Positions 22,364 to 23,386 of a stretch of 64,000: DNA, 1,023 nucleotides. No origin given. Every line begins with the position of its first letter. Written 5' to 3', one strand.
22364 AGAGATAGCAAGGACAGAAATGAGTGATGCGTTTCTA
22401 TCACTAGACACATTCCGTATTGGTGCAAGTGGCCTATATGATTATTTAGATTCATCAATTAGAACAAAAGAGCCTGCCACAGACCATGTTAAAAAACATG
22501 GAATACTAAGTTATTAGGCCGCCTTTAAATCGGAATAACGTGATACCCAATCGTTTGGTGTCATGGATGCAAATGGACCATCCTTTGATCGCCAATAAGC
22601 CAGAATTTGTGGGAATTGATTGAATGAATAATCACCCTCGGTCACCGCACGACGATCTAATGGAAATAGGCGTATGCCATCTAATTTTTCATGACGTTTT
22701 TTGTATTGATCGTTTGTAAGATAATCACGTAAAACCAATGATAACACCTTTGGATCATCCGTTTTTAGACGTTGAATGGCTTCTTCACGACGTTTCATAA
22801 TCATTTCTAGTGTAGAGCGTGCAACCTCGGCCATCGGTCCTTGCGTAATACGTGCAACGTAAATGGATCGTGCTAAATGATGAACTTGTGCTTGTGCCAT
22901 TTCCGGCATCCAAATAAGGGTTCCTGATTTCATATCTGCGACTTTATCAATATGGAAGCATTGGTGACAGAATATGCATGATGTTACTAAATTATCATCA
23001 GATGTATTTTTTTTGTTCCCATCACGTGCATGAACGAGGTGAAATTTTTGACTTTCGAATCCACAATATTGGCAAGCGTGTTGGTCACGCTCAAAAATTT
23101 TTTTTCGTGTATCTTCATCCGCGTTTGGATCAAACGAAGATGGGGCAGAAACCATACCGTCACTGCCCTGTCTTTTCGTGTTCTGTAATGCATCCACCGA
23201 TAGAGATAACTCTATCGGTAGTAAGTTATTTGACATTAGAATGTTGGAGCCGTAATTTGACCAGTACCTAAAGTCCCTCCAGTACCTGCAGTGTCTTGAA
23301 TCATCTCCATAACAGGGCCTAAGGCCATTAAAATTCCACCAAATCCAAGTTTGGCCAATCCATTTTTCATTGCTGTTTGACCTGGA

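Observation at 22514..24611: Isolated icmC-icmD-icmJ (dotE-dotP-dotN) type IVB secretion block on an alphaproteobacterial-type backbone, cut off before the ATPase gene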

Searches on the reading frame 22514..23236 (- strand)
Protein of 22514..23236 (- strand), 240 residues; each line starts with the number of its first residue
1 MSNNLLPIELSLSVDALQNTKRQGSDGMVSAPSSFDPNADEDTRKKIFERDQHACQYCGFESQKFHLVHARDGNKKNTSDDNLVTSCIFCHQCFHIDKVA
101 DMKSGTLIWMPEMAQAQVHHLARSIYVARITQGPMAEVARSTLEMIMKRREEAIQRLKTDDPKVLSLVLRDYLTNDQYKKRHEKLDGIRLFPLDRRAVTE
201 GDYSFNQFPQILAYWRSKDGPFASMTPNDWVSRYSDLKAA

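Call 3: search_protein_families(library=pfam, proteins=[window:22514-23236:-], max_evalue=1)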
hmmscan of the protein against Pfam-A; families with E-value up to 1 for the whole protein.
window:22514-23236:- (240 aa): 2 families
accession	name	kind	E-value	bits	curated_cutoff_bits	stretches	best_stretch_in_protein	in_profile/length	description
PF01844.29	HNH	-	0.0029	18.2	21.4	1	55-93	1-43/47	HNH endonuclease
PF13187.11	Fer4_9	-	0.26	11.8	27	1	55-95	5-45/52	4Fe-4S dicluster domain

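Call 4: search_protein_families(library=ncbifam, proteins=[window:22514-23236:-], max_evalue=1)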
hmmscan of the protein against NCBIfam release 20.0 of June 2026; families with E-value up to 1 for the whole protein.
window:22514-23236:- (240 aa): 3 families
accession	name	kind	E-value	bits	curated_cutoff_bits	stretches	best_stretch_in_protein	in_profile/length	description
NF038221.1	IcmJ_DotN_IVB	equivalog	3.4e-28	98.6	100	1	42-192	32-185/205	type IVB secretion system protein IcmJDotN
NF040563.1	guided_IscB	equivalog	1.4e-08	34.2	175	1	39-117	179-257/314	RNA-guided endonuclease IscB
NF041791.1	anti-phage_ZorE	equivalog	0.0034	16.3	600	1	41-92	194-248/358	type II Zorya anti-phage system protein ZorE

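Call 8: find_homologous_proteins(query=window:22514-23236:-)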
Query window:22514-23236:- (240 aa): 1422 proteins with E <= 0.001 among 1654 candidates; the best 120 are listed.
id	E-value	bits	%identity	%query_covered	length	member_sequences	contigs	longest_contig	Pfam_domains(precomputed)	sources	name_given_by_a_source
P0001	4.0e-149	512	92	100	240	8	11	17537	-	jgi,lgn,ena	jgi:intracellular multiplication protein IcmJ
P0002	3.8e-133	460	82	100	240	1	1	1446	-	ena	-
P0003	6.0e-133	459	80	100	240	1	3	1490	-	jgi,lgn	jgi:intracellular multiplication protein IcmJ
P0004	7.4e-133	459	80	100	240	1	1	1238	-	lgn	-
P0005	1.8e-131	455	79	100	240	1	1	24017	-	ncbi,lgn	-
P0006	3.3e-131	454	78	100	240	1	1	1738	-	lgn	-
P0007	4.6e-131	453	78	100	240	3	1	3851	-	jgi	-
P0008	1.6e-130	451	79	100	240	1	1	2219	-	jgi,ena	-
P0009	1.2e-129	449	78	100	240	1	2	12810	-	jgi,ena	-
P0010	1.6e-127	442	77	100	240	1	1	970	-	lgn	-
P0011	6.3e-127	440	76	100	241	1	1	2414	-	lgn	-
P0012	8.3e-126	436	75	100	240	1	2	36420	-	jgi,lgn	-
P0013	2.0e-125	435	75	100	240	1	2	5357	-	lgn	-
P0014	1.6e-124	432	75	100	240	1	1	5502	-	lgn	-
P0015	6.8e-123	427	75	100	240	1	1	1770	-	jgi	jgi:intracellular multiplication protein IcmJ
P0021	3.7e-121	421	73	100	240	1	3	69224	-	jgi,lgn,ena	-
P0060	1.3e-82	295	53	98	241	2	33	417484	-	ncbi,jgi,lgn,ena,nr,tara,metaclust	ncbi:MAG: type IV secretion protein DotN [Micavibrio sp. TMED27]|nr:type IV secretion protein DotN [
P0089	7.9e-81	289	53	98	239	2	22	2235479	-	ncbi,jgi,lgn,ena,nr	ncbi:MAG TPA: type IV secretion protein DotN [Alphaproteobacteria bacterium]|nr:HNH endonuclease [Al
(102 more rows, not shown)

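Call 9: find_encoding_contigs(protein=window:22514-23236:-, flank=10000, max_places=6)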
Protein window:22514-23236:- (240 aa): 1 contig read that carries it; 1 place shown.
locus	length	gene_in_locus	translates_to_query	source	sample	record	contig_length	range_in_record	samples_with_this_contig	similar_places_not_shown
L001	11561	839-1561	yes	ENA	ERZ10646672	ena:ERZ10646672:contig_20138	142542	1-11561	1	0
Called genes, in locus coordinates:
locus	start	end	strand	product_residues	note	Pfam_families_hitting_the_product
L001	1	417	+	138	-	?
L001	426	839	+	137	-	-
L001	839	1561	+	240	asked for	-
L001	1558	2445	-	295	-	PF01791:DeoC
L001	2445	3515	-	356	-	PF13393:tRNA-synt_His, PF03129:HGTP_anticodon (faint)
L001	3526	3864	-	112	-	PF13393:tRNA-synt_His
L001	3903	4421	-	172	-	PF09923:DUF2155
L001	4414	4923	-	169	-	PF02470:MlaD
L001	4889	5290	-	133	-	PF05071:NDUFA12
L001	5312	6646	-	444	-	-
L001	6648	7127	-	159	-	PF14345:GDYXXLXY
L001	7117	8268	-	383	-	PF09925:DUF2157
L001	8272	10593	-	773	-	PF02861:Clp_N, PF13191:AAA_16 (faint), PF00004:AAA, PF17871:AAA_lid_9, PF00004:AAA, PF07724:AAA_2, PF07728:AAA_5, PF10431:ClpB_D2-small, +7 more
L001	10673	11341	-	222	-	-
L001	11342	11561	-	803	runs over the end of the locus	PF01588:tRNA_bind, PF03483:B3_4, PF03484:B5, PF17759:tRNA_synthFbeta, PF03147:FDX-ACB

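Call 10: find_encoding_contigs(protein=P0089, flank=10000, max_places=3)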
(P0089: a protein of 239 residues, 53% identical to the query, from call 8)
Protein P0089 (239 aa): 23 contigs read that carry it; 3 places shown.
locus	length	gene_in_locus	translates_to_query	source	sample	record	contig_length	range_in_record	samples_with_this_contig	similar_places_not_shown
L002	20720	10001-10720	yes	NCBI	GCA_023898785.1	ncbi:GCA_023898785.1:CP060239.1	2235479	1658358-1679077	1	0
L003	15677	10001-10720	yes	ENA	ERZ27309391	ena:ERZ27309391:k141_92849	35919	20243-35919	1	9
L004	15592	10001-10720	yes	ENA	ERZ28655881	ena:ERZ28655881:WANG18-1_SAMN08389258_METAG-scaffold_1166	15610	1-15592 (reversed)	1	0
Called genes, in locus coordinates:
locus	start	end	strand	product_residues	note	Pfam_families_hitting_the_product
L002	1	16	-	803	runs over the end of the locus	-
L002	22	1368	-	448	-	-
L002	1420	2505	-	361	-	-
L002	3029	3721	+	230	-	PF11393:T4BSS_DotI_IcmL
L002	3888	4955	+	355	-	PF12293:T4BSS_DotH_IcmK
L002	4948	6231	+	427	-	PF03743:TrbI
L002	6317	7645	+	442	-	-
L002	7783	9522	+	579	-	-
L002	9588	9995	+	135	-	-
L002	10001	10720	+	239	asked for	-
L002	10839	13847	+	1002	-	-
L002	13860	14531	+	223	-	-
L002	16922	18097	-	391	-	PF03562:MltA, PF06725:3D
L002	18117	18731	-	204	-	PF11393:T4BSS_DotI_IcmL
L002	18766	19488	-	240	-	PF04280:Tim44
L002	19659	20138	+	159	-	PF04186:FxsA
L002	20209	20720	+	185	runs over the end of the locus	PF02556:SecB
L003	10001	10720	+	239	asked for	-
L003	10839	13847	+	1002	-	-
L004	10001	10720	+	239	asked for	-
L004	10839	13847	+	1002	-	-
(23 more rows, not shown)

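Call 11: find_encoding_contigs(protein=P0060, flank=10000, max_places=3)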
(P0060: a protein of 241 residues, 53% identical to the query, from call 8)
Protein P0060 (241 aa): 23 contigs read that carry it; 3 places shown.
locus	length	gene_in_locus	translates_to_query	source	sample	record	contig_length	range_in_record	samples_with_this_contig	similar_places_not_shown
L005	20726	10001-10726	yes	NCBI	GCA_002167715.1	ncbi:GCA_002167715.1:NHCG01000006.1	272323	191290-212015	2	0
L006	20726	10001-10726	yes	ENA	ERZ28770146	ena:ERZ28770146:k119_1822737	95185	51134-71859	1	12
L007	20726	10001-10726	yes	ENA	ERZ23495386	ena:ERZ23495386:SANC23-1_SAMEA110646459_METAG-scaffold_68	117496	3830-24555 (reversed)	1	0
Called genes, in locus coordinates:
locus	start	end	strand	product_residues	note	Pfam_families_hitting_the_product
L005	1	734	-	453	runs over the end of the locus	-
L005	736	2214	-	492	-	-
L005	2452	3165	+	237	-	-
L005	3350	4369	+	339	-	-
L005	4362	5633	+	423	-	-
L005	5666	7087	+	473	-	-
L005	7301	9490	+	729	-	-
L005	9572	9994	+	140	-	-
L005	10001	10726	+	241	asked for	-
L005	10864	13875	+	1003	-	-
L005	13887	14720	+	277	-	-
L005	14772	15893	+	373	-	-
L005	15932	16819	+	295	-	-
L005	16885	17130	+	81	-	-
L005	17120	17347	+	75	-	-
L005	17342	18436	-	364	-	PF00155:Aminotran_1_2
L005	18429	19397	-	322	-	PF00459:Inositol_P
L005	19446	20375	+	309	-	-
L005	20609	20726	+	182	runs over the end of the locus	-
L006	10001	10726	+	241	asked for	-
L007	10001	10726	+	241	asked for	-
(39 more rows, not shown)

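Call 13: find_encoding_contigs(protein=P0021, flank=10000, max_places=2)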
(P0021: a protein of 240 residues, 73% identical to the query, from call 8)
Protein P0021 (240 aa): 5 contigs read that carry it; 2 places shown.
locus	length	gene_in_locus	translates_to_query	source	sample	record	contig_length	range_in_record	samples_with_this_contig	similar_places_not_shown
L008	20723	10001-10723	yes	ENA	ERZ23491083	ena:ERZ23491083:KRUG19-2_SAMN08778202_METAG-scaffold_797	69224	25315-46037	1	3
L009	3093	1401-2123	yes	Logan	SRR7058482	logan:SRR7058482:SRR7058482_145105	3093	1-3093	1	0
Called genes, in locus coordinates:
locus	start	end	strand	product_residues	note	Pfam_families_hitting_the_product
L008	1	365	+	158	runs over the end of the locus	-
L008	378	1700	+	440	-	PF01406:tRNA-synt_1e, PF09334:tRNA-synt_1g (faint), PF00133:tRNA-synt_1, PF09190:DALR_2 (weak), PF23493:CysS_C (weak)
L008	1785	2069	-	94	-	-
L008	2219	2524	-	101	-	PF02036:SCP2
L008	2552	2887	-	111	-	PF08274:Zn_Ribbon_YjdM, PF03831:YjdM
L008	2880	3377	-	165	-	-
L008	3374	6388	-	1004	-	-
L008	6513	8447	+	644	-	PF16177:ACAS_N (weak), PF00501:AMP-binding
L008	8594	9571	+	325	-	-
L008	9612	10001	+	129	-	-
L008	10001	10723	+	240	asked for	-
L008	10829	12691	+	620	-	PF01411:tRNA-synt_2c, PF07973:tRNA_SAD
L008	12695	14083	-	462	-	PF00294:PfkB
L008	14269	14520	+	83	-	PF01632:Ribosomal_L35p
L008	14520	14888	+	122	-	PF00453:Ribosomal_L20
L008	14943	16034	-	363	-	PF05050:Methyltransf_21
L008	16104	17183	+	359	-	PF02912:Phe_tRNA-synt_N, PF01409:tRNA-synt_2d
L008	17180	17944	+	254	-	PF01755:Glyco_transf_25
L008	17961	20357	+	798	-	PF01588:tRNA_bind, PF03483:B3_4, PF03484:B5, PF17759:tRNA_synthFbeta, PF03147:FDX-ACB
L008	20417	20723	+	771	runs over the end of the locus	PF02861:Clp_N, PF13191:AAA_16 (faint), PF00004:AAA, PF17871:AAA_lid_9, PF00004:AAA, PF07724:AAA_2, PF07728:AAA_5, PF10431:ClpB_D2-small, +7 more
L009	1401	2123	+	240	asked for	-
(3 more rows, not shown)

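Call 19: search_protein_families(library=ncbifam, proteins=[L008:3374-6388:-, L008:2880-3377:-, L002:22-1368:-, L002:1420-2505:-, L002:6317-7645:+, L002:7783-9522:+, L002:9588-9995:+, L002:10839-13847:+, L002:13860-14531:+, L008:8594-9571:+], max_evalue=0.01)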
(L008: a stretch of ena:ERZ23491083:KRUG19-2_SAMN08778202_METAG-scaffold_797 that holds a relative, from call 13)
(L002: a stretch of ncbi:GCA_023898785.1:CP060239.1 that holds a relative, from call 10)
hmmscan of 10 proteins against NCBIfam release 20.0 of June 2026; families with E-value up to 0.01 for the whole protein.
L008:3374-6388:- (1004 aa): 1 family
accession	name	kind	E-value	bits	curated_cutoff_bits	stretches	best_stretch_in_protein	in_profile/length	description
TIGR02746.1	TraC-F-type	equivalog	0.00067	17.7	567.05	0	426-516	388-473/800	type IV secretion system protein TraC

L008:2880-3377:- (165 aa): 0 families

L002:22-1368:- (448 aa): 0 families

L002:1420-2505:- (361 aa): 0 families

L002:6317-7645:+ (442 aa): 2 families
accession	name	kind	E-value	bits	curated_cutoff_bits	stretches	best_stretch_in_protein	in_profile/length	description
TIGR02168.1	SMC_prok_B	equivalog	0.0012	16.7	567.35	1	265-346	248-330/1181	chromosome segregation protein SMC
TIGR04320.1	Surf_Exclu_PgrA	domain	0.0014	18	70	1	257-362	253-348/360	SEC10/PgrA surface exclusion domain-containing protein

L002:7783-9522:+ (579 aa): 1 family
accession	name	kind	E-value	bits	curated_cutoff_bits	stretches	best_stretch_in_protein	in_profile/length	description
NF033883.1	conj_TraQ_IncI1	equivalog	5.1e-15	55.8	80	2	418-571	24-174/175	conjugal transfer protein TraQ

L002:9588-9995:+ (135 aa): 0 families

L002:10839-13847:+ (1002 aa): 1 family
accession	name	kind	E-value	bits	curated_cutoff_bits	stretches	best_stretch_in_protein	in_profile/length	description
TIGR00929.1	VirB4_CagE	subfamily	1.5e-05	23.4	643.1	0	16-89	5-78/792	VirB4 family type IV secretion/conjugal transfer ATPase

L002:13860-14531:+ (223 aa): 0 families

L008:8594-9571:+ (325 aa): 1 family
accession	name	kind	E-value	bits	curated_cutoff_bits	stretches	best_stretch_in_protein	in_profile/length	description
NF033883.1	conj_TraQ_IncI1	equivalog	6.2e-06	26.2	80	1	148-317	4-174/175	conjugal transfer protein TraQ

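Call 20: search_solved_structures(query=window:22514-23236:-, max_evalue=0.01, show_alignments=1)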
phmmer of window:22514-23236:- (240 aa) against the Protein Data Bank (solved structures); distinct sequences matched with E-value up to 0.01: 4.
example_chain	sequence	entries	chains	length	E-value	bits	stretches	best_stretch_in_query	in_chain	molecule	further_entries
5x1h_Q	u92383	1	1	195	2.1e-20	76.4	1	43-193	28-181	IcmJ (DotN)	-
5x1h_A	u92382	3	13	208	2.5e-20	76.2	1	43-193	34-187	IcmJ (DotN)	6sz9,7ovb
5x42_C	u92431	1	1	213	2.6e-20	76.1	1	43-193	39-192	IcmJ (DotN)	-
5x42_A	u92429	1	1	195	4.4e-20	75.4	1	43-193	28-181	DotN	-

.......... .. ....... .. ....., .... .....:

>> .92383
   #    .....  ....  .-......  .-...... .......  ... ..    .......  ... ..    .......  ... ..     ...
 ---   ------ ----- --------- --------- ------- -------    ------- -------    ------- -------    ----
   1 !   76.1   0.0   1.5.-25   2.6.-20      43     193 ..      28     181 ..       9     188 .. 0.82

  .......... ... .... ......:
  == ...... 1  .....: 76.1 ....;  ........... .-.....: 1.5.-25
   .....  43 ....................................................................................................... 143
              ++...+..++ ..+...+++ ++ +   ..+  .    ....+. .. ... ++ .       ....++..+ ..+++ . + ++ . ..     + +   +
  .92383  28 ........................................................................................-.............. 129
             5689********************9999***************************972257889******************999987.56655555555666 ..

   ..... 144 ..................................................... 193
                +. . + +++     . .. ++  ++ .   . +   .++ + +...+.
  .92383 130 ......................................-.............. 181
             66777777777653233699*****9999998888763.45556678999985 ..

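Call 21: search_solved_structures(query=L008:3374-6388:-, max_evalue=0.01)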
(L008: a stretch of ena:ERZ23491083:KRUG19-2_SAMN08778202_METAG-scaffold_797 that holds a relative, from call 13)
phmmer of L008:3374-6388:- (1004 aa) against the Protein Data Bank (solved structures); distinct sequences matched with E-value up to 0.01: 0.

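Call 24: search_dna_similar(query=L008:3374-6388:-, collection=plasmids, mode=protein, max_rows=12)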
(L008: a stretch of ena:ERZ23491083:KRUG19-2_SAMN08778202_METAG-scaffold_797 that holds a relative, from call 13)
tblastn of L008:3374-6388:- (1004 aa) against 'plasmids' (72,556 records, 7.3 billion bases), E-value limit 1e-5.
Records with a match: 3784; places in all: 3830; records where one place covers at least 80% of the query: 3702.
Best place of each record, by identity: <60% 3784.
By first word of the organism name: Escherichia 1377; Klebsiella 918; Salmonella 449; Enterobacter 180; Acinetobacter 129; Serratia 127; Pseudomonas 117; Shigella 110; Citrobacter 76; Vibrio 32; and 79 more.
By predicted mobility (MOB-suite, as given by PLSDB): conjugative 3222; non-mobilizable 318; mobilizable 244.
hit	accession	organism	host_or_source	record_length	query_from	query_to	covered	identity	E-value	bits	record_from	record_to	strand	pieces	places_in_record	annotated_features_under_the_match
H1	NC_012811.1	Methylorubrum extorquens AM1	-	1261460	1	981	98%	43.7%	0e+0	736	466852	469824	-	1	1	none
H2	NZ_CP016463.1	Bosea sp. RAC05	Microbial isolate,Algal phycosphere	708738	11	980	97%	43.8%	0e+0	783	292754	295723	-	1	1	hypothetical protein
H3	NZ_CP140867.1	Rhizobium leguminosarum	Trifolium pratense,whole organism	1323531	3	995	99%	41.8%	0e+0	740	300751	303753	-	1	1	record has no annotation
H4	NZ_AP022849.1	Bosea sp. ANAM02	Callyspongia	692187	8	981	97%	42.1%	0e+0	748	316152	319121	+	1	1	ATP-binding protein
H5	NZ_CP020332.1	Martelella mediterranea DSM 17316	-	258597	1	983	98%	38.0%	0e+0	638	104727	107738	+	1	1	hypothetical protein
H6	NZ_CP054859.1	Martelella sp. NC18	single cell,mine sediment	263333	1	983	98%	37.8%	0e+0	638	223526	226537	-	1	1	hypothetical protein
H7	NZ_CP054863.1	Martelella sp. NC20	single cell,Soudan mine sediment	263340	1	983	98%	37.8%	0e+0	638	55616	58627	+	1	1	hypothetical protein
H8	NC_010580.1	Beijerinckia indica subsp. indica ATCC 9039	-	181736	1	998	99%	37.2%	0e+0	623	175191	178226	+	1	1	secretion protein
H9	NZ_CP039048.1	Piscirickettsia salmonis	Salmo salar,cell culture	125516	14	998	98%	37.6%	0e+0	649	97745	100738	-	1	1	hypothetical protein (x2)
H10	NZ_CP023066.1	Sinorhizobium sp. CCBAU 05631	G.max,nodule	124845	16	983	96%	38.3%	9e-178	652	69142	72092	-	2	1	hypothetical protein (x2)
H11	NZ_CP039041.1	Piscirickettsia salmonis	Salmo salar,cell culture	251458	14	998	98%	37.3%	0e+0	646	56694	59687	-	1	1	ATPase AAA | hypothetical protein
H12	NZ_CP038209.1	Piscirickettsia salmonis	Salmo salar,ISOLATE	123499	14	998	98%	37.3%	0e+0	646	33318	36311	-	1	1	ATPase AAA | hypothetical protein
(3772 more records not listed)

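Call 27: get_annotated_region(hit=H2, flank=15000)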
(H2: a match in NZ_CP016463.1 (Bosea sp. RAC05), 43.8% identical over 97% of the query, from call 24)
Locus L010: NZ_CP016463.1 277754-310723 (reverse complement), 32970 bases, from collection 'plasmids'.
description: Bosea sp. RAC05 plasmid pBSY19_1, complete sequence
organism: Bosea sp. RAC05 (NCBI taxid 1842539)
taxonomy: Bacteria; Pseudomonadota; Alphaproteobacteria; Hyphomicrobiales; Boseaceae; Bosea; Bosea sp. RAC05
host: -; source: Microbial isolate,Algal phycosphere; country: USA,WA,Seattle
typing (MOB-suite, as given by PLSDB): non-mobilizable
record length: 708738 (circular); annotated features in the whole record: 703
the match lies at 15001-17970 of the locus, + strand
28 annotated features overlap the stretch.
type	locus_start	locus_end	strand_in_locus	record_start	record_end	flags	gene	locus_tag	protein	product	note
CDS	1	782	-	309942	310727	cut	-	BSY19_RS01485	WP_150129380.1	hypothetical protein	-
CDS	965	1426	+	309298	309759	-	-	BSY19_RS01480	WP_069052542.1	hypothetical protein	-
CDS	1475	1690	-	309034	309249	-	-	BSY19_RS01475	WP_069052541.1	hypothetical protein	-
CDS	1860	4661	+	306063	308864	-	-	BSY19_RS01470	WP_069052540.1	TraM recognition domain-containing protein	-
CDS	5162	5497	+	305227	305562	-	-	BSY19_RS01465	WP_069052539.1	hypothetical protein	-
CDS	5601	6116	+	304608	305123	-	-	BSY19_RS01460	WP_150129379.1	hypothetical protein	-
CDS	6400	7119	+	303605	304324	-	-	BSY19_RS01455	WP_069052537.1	response regulator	GO:0000160 - phosphorelay signal transduction system [Evidence IEA]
CDS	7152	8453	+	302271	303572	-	-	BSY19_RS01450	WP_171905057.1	ATP-binding protein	-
CDS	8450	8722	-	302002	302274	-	-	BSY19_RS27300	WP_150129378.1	hypothetical protein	-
CDS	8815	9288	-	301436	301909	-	-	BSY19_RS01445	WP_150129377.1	hypothetical protein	-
CDS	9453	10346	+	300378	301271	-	-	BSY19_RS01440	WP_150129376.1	hypothetical protein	-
CDS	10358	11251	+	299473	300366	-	-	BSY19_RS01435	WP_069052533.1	hypothetical protein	-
CDS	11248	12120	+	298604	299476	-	-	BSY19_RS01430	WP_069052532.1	A24 family peptidase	-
CDS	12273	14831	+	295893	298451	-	-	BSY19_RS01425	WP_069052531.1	AAA family ATPase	-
CDS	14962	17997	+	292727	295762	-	-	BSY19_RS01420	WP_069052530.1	hypothetical protein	-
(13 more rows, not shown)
